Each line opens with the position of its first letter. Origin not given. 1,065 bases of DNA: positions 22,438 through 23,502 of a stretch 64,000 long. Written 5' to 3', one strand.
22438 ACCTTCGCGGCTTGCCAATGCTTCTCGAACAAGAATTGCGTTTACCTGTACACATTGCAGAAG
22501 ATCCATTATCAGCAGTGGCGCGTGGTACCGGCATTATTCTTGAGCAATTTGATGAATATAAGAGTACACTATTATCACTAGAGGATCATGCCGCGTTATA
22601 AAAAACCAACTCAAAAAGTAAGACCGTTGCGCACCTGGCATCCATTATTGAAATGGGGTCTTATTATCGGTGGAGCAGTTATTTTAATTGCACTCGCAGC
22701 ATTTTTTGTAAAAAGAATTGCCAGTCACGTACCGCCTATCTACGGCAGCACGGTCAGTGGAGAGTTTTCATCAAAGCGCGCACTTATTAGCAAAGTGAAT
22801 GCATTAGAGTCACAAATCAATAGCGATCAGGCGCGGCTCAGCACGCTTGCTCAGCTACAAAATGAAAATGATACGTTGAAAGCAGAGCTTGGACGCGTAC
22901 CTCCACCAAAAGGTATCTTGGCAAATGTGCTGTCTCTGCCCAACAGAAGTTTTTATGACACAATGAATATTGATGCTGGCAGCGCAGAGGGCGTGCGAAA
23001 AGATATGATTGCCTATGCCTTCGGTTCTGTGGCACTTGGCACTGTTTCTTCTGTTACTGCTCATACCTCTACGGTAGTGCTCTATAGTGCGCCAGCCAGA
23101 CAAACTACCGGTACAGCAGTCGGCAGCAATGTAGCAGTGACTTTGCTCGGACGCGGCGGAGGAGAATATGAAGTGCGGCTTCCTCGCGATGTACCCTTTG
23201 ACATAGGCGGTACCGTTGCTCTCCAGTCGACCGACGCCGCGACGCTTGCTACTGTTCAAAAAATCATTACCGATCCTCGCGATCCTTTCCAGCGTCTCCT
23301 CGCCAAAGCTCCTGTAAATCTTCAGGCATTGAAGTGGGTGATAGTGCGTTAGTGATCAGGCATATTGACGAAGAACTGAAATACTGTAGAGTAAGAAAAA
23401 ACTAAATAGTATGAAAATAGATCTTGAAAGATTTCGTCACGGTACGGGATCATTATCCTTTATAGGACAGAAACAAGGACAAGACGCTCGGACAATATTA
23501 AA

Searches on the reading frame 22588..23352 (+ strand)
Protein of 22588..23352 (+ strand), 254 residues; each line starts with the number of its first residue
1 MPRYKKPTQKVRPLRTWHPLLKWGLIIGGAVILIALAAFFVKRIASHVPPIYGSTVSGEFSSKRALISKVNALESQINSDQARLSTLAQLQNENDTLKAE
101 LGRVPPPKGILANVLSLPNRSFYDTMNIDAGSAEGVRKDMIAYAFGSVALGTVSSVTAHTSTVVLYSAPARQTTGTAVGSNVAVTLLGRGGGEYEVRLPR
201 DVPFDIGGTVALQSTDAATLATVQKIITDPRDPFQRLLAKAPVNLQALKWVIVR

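Call 67: search_protein_families(library=pfam, proteins=[window:22588-23352:+], max_evalue=0.001)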
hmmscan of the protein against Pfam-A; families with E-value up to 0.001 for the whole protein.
window:22588-23352:+ (254 aa): 1 family
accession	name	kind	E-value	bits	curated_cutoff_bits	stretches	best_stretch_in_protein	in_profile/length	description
PF04085.20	MreC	-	1.5e-11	44.7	28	1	118-253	5-145/147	Rod shape-determining protein MreC, barrel core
